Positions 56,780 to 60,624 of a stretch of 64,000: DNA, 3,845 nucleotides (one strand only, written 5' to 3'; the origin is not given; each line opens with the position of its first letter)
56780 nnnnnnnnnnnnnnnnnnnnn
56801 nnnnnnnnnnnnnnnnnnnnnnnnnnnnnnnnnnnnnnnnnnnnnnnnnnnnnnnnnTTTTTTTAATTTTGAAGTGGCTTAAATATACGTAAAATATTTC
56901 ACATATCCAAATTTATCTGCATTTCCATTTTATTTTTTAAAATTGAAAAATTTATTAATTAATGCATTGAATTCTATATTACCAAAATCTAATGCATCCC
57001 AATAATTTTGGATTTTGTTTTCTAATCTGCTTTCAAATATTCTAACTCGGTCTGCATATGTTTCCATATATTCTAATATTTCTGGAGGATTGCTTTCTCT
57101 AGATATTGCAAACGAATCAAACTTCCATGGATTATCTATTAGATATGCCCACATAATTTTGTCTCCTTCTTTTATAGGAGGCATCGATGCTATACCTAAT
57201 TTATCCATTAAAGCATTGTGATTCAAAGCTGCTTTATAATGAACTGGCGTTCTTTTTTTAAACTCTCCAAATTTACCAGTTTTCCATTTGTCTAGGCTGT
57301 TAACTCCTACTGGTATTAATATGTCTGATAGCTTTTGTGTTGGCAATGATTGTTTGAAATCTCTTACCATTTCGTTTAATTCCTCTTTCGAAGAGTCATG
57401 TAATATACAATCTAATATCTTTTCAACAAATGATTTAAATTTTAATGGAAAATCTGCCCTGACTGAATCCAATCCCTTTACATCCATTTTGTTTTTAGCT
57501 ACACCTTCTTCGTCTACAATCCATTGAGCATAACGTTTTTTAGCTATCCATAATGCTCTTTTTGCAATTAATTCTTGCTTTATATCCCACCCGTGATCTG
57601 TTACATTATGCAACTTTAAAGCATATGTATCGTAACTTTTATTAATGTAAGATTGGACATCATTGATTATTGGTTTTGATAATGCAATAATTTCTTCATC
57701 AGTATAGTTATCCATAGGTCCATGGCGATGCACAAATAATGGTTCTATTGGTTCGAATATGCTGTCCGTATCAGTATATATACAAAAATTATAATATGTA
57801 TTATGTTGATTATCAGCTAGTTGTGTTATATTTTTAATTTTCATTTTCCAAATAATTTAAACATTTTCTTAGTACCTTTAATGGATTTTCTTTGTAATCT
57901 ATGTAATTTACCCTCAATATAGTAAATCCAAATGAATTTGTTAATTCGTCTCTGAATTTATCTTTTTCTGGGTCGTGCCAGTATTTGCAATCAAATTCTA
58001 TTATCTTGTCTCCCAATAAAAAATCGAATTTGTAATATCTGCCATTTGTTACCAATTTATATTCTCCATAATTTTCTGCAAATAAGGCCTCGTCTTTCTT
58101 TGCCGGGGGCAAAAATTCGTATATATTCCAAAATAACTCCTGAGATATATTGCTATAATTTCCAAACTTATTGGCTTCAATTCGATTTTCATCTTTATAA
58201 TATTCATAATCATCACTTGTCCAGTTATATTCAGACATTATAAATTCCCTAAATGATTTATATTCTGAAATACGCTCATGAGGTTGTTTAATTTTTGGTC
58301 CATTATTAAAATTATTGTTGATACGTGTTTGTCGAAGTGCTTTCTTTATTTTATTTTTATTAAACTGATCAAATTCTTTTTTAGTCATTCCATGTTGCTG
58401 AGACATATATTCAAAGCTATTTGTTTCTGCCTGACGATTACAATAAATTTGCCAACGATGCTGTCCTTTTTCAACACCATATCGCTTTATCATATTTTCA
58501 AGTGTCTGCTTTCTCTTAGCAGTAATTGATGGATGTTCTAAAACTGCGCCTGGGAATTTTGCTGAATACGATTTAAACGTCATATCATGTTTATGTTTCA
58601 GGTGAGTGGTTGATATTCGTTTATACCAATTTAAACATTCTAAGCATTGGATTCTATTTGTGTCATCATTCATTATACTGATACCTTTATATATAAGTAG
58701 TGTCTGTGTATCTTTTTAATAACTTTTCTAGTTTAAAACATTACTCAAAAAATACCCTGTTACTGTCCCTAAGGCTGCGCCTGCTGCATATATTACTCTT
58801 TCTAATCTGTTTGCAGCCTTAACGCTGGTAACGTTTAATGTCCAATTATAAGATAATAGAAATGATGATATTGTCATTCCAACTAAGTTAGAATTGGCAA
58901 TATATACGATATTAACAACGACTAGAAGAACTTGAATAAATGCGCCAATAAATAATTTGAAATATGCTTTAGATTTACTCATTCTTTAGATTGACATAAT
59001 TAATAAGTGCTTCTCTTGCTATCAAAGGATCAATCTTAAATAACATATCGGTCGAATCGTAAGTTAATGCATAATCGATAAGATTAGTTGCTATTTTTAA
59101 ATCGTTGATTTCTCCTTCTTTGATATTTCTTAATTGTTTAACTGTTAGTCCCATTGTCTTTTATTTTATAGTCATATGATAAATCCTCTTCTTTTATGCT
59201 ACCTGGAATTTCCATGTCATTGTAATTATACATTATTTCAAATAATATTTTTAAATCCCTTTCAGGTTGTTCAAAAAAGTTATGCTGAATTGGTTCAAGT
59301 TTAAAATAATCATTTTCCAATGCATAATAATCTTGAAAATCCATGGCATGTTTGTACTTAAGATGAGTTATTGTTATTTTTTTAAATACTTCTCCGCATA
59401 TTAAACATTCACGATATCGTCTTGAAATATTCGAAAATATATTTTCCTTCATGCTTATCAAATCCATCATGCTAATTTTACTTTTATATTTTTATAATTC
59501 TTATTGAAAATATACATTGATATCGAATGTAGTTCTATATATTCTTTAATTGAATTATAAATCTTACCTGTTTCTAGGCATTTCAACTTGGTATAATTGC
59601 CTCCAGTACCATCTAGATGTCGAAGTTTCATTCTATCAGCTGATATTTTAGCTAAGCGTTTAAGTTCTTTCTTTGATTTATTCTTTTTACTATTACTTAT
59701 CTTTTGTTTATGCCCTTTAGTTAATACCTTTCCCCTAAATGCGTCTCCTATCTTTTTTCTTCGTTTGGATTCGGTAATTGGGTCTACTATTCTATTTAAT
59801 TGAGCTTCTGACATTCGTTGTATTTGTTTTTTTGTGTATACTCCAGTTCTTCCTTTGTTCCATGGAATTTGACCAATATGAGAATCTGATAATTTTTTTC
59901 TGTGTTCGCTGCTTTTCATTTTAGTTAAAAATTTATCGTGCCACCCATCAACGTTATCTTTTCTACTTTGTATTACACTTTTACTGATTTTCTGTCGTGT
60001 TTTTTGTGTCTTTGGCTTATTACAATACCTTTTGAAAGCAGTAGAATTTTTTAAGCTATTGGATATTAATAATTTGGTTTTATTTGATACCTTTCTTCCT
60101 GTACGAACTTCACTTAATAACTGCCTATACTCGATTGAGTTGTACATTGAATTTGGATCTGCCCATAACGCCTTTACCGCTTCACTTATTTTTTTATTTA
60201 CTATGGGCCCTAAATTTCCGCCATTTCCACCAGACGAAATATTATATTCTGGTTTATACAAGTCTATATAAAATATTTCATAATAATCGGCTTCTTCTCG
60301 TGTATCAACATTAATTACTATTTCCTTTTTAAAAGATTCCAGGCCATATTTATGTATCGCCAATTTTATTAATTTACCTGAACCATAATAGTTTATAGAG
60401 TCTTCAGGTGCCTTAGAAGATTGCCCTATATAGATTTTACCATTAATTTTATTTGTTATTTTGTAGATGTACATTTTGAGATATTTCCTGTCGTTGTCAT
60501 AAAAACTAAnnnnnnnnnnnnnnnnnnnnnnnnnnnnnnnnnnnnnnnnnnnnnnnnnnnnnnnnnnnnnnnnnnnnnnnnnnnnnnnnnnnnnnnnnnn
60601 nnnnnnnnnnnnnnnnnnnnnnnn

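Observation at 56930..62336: Family-B DNA polymerase split between motif B and motif C by a 2.6-kb homing-endonuclease island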

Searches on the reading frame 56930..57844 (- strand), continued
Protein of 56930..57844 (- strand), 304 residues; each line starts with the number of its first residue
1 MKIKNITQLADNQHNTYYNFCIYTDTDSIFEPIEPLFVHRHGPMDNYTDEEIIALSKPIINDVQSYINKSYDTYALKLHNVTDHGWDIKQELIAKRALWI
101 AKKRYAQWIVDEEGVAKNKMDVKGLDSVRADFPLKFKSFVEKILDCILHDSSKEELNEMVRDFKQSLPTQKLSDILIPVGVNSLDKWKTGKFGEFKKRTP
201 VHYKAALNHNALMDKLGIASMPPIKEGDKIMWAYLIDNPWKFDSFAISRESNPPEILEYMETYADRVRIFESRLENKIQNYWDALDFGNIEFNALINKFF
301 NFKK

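Call 73: find_encoding_contigs(protein=P0006, flank=5000, max_places=1)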
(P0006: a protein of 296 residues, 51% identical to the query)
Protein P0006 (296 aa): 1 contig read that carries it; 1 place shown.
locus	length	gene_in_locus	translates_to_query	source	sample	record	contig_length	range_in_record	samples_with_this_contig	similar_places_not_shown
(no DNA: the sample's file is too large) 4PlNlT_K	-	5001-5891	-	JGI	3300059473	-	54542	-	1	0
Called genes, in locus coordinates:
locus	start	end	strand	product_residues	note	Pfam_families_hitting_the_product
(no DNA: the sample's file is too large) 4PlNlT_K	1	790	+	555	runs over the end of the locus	PF02867:Ribonuc_red_lgC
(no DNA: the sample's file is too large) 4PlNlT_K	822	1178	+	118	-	-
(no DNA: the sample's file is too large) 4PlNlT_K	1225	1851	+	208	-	-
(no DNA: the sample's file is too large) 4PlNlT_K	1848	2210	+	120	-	PF03819:MazG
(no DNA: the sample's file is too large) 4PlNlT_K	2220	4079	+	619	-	PF03104:DNA_pol_B_exo1, PF00136:DNA_pol_B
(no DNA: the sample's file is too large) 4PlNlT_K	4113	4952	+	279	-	PF05443:ROS_MUCR (weak)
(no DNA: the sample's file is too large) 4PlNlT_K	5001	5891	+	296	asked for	PF00136:DNA_pol_B (weak)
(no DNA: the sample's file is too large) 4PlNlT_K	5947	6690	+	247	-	-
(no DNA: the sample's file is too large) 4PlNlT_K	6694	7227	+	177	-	-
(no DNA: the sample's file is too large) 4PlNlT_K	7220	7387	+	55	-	-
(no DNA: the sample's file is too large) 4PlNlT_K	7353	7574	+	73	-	-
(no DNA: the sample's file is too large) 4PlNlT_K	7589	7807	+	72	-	PF14902:DUF4494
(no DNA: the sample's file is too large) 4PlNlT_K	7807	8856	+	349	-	-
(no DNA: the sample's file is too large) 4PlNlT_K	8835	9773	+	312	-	PF05496:RuvB_N, PF00004:AAA, PF13401:AAA_22 (faint), PF13173:AAA_14 (faint), PF13177:DNA_pol3_delta2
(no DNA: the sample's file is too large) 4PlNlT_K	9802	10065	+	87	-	-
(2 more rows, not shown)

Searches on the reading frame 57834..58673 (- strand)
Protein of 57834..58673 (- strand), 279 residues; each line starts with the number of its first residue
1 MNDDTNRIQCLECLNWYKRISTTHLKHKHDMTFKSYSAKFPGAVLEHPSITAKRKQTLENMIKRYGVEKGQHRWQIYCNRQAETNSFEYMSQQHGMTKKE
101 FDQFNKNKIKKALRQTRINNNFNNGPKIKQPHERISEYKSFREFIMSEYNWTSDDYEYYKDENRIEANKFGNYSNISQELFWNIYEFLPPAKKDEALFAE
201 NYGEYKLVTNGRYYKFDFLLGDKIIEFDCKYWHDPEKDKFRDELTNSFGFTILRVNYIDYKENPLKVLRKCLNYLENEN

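Call 3: search_protein_families(library=pfam, proteins=[window:57834-58673:-], max_evalue=0.01)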
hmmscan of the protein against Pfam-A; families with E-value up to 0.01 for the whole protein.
window:57834-58673:- (279 aa): 2 families
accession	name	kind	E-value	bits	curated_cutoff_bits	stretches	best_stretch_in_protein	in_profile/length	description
PF05443.17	ROS_MUCR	-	6e-05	23.5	25.4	1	6-40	63-96/123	ROS/MUCR transcriptional regulator protein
PF04480.18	DUF559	-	0.0048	17.2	20.6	0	224-275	56-108/109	Protein of unknown function (DUF559)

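Call 43: search_protein_families(library=pfam, proteins=[window:57834-58673:-], max_evalue=10)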
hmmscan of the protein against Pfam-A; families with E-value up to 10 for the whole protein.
window:57834-58673:- (279 aa): 4 families
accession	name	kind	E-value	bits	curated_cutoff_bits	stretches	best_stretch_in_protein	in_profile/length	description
PF05443.17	ROS_MUCR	-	6e-05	23.5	25.4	1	6-40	63-96/123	ROS/MUCR transcriptional regulator protein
PF04480.18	DUF559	-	0.0048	17.2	20.6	1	224-275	56-108/109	Protein of unknown function (DUF559)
PF18741.7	MTES_1575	-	0.084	13.4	38.2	1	225-273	42-94/96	REase_MTES_1575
PF10985.13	DUF2805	-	0.11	13.3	22.5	0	83-111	10-38/71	Protein of unknown function (DUF2805)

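Call 64: search_protein_families(library=phrogs, proteins=[window:57834-58673:-], max_evalue=0.001)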
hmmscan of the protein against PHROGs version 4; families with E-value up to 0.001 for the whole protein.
window:57834-58673:- (279 aa): 1 family
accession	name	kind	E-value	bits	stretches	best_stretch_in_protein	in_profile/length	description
phrog_22677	-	unknown function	1.4e-11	45.4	1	53-149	77-172/353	-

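Call 65: search_solved_structures(query=window:57834-58673:-, max_evalue=1, show_alignments=2)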
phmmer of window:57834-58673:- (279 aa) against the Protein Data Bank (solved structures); distinct sequences matched with E-value up to 1: 0.

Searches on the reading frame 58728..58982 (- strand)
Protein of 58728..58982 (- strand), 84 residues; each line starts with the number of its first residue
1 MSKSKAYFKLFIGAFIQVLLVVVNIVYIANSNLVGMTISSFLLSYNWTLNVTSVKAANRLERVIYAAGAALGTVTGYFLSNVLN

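Call 3: search_protein_families(library=pfam, proteins=[window:58728-58982:-], max_evalue=0.01)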
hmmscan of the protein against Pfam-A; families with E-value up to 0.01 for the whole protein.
window:58728-58982:- (84 aa): 0 families

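Call 43: search_protein_families(library=pfam, proteins=[window:58728-58982:-], max_evalue=10)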
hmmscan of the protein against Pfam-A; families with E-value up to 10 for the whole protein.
window:58728-58982:- (84 aa): 4 families
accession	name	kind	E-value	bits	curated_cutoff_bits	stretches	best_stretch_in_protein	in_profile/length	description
PF07069.16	PRRSV_2b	-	0.01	16.7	25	1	9-54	13-57/73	Porcine reproductive and respiratory syndrome virus 2b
PF04973.17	NMN_transporter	-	0.011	16.1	27.3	1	7-82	26-102/175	Nicotinamide mononucleotide transporter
PF18955.5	DUF5698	-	0.11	13.4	27.5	1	55-76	36-57/58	Domain of unknown function (DUF5698)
PF06645.18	SPC12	-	0.51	10.9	23.6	1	55-82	7-34/71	Microsomal signal peptidase 12 kDa subunit (SPC12)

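Call 64: search_protein_families(library=phrogs, proteins=[window:58728-58982:-], max_evalue=0.001)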
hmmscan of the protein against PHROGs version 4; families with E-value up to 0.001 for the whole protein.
window:58728-58982:- (84 aa): 1 family
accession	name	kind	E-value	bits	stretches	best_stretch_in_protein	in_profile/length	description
phrog_6764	-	unknown function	3.2e-11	44.8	1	4-80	37-113/122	-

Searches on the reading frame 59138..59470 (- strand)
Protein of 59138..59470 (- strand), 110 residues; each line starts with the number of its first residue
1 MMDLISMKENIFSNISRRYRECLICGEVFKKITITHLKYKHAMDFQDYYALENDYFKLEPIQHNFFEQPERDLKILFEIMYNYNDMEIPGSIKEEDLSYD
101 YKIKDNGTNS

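Call 3: search_protein_families(library=pfam, proteins=[window:59138-59470:-], max_evalue=0.01)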
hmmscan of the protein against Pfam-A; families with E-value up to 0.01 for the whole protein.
window:59138-59470:- (110 aa): 1 family
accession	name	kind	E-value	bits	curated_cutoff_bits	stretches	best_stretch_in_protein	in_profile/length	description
PF05443.17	ROS_MUCR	-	0.0026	18.2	25.4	1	14-49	59-93/123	ROS/MUCR transcriptional regulator protein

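Call 43: search_protein_families(library=pfam, proteins=[window:59138-59470:-], max_evalue=10)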
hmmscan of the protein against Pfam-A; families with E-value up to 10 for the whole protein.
window:59138-59470:- (110 aa): 2 families
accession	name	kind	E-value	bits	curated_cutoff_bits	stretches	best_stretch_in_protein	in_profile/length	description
PF05443.17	ROS_MUCR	-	0.0026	18.2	25.4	1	14-49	59-93/123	ROS/MUCR transcriptional regulator protein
PF12611.13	Flagellar_put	-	0.11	12.7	21.1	1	2-15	6-19/24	Putative flagellar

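Call 64: search_protein_families(library=phrogs, proteins=[window:59138-59470:-], max_evalue=0.001)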
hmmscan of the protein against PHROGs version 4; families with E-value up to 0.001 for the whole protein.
window:59138-59470:- (110 aa): 1 family
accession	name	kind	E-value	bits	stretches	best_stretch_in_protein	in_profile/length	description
phrog_6283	-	unknown function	0.00049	21.1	1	21-42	12-35/56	-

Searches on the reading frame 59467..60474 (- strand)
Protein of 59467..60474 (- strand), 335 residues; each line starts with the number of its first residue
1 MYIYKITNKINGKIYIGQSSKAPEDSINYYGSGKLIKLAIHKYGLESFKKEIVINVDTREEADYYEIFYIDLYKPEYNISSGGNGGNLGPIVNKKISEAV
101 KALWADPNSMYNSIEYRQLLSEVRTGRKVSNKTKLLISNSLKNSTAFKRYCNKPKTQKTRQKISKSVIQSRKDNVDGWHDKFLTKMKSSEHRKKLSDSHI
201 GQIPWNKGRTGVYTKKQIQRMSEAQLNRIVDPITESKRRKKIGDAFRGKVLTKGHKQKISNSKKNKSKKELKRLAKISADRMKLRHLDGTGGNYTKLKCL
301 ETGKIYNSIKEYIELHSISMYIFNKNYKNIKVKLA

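Call 3: search_protein_families(library=pfam, proteins=[window:59467-60474:-], max_evalue=0.01)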
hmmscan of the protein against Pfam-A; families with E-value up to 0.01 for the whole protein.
window:59467-60474:- (335 aa): 4 families
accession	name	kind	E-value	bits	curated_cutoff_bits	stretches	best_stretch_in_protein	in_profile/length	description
PF01541.30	GIY-YIG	-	9.2e-08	32.7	22.6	1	1-78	2-78/78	GIY-YIG catalytic domain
PF07460.16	NUMOD3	-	3.9e-07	30.3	20.4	0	188-210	5-27/37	NUMOD3 motif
PF19835.5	SegE_GIY-YIG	-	0.0012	19.6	25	1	2-67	19-98/123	Putative endonuclease segE, GIY-YIG domain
PF00416.27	Ribosomal_S13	-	0.0015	19.4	31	1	210-290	35-115/128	Ribosomal protein S13/S18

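Call 64: search_protein_families(library=phrogs, proteins=[window:59467-60474:-], max_evalue=0.001)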
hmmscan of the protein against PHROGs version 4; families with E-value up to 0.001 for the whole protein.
window:59467-60474:- (335 aa): 4 families
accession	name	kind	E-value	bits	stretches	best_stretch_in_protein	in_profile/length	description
phrog_314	-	DNA, RNA and nucleotide metabolism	9.8e-37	128.1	1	2-332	180-390/574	homing endonuclease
phrog_7168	-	DNA, RNA and nucleotide metabolism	4.9e-13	50.2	1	2-173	3-190/284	homing endonuclease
phrog_447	-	other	3.4e-05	24.7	1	2-67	28-107/148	NAD synthetase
phrog_19446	-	DNA, RNA and nucleotide metabolism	7.7e-05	23.3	1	2-60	3-66/254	homing endonuclease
